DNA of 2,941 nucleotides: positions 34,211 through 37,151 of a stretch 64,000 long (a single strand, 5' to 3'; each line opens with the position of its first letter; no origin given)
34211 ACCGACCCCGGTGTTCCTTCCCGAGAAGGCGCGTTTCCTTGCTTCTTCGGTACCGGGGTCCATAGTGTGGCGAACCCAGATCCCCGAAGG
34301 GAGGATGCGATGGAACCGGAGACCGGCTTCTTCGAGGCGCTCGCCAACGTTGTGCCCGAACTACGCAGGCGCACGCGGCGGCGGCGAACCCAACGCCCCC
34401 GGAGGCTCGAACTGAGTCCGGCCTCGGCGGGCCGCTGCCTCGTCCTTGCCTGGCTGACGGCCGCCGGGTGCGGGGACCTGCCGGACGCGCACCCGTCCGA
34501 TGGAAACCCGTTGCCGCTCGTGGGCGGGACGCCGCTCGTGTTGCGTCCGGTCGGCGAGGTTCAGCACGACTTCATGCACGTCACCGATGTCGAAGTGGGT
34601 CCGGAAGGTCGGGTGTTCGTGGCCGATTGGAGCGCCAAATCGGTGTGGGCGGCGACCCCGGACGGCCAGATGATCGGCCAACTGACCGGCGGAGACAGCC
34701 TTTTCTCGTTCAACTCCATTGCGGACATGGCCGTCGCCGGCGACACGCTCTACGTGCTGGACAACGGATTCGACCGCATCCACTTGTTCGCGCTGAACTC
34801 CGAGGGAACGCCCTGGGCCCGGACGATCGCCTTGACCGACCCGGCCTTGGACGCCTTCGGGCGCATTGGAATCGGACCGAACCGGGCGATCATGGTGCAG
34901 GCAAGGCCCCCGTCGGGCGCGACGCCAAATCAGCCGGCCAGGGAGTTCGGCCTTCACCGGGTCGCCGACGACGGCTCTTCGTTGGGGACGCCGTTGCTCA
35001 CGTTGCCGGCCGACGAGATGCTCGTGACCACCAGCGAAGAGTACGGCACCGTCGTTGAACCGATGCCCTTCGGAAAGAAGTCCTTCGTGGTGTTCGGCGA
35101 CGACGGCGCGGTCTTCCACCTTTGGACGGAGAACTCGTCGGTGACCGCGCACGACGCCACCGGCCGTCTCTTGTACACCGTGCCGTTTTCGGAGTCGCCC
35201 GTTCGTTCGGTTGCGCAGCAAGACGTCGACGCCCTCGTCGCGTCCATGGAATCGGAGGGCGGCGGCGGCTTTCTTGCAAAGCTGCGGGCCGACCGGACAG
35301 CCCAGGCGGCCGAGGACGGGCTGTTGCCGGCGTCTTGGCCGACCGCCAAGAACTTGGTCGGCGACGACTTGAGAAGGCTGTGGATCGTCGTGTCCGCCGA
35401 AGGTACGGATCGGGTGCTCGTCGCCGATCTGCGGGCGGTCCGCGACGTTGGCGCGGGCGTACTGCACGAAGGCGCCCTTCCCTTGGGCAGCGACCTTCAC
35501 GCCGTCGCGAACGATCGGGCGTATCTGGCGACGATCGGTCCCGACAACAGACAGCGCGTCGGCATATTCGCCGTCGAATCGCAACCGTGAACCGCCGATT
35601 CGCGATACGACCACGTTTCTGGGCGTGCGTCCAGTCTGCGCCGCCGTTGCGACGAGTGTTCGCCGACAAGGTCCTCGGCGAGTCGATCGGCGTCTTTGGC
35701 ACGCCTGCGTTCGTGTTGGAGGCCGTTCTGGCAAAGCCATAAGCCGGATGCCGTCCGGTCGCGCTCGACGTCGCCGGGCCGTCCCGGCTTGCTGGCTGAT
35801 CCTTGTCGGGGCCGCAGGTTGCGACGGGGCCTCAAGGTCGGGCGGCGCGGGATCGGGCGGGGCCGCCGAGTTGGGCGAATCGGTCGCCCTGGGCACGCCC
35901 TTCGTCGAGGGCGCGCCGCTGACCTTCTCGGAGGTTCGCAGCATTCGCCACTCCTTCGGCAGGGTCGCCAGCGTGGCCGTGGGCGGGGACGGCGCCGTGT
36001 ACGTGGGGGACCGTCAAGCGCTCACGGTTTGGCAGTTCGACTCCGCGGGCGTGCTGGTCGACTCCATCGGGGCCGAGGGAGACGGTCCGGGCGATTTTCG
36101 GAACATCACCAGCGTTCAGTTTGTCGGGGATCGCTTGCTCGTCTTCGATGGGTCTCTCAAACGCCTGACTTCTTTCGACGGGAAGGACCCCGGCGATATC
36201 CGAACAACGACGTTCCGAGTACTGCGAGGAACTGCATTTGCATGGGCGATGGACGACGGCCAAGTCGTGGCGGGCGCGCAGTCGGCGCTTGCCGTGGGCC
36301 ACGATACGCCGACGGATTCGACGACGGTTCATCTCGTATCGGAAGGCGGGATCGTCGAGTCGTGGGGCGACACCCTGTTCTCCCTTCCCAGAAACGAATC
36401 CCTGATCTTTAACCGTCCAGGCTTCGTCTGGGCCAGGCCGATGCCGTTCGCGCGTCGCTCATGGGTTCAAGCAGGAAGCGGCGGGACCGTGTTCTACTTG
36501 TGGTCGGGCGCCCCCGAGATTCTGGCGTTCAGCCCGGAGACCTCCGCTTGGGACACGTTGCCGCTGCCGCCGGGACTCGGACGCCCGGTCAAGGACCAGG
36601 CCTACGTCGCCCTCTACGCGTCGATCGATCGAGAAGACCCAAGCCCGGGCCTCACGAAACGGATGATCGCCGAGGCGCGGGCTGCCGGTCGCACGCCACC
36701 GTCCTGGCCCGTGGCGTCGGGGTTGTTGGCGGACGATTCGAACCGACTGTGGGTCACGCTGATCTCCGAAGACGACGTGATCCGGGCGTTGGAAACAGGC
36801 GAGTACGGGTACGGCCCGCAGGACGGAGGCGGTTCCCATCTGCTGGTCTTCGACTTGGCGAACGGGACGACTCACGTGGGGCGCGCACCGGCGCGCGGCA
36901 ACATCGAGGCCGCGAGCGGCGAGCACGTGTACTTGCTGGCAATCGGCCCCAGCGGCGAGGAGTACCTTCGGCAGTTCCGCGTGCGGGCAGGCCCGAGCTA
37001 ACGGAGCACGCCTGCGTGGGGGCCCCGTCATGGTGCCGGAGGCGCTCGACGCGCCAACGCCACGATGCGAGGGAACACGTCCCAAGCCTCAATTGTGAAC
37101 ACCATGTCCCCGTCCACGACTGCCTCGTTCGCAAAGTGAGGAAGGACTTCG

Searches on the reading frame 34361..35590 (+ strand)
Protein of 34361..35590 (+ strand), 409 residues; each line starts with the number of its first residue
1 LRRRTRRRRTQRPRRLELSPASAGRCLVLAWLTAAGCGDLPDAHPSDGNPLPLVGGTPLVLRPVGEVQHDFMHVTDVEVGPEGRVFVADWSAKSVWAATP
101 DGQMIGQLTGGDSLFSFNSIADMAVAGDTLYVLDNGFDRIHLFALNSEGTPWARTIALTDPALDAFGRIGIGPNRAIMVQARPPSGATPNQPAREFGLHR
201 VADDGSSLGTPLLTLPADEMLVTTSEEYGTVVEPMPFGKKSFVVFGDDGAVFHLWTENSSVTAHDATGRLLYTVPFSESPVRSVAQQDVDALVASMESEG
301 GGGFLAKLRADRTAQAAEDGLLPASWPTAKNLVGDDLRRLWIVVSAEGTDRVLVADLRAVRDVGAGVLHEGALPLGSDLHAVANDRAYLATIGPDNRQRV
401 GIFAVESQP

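Call 19: search_protein_families(library=pfam, proteins=[window:34361-35590:+], max_evalue=1)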
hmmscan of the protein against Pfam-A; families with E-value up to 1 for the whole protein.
window:34361-35590:+ (409 aa): 3 families
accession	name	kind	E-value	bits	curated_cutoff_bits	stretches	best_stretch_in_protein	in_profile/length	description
PF01436.27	NHL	-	0.0074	16.7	20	0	73-96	3-26/28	NHL repeat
PF08450.18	SGL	-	0.025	14.6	26.3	0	81-108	193-220/246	SMP-30/Gluconolactonase/LRE-like region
PF02393.21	US22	-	0.12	12.9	35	0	56-97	59-104/124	US22 like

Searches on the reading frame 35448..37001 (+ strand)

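Call 19: search_protein_families(library=pfam, proteins=[window:35448-37001:+], max_evalue=1)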
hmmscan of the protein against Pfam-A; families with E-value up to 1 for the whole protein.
window:35448-37001:+ (517 aa): 2 families
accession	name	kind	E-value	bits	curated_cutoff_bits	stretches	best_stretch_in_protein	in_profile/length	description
PF17170.10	DUF5128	-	0.00065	19.4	22.9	1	181-244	53-118/321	6-bladed beta-propeller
PF07646.21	Kelch_2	-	0.018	15.5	21.3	0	218-244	2-30/48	Kelch motif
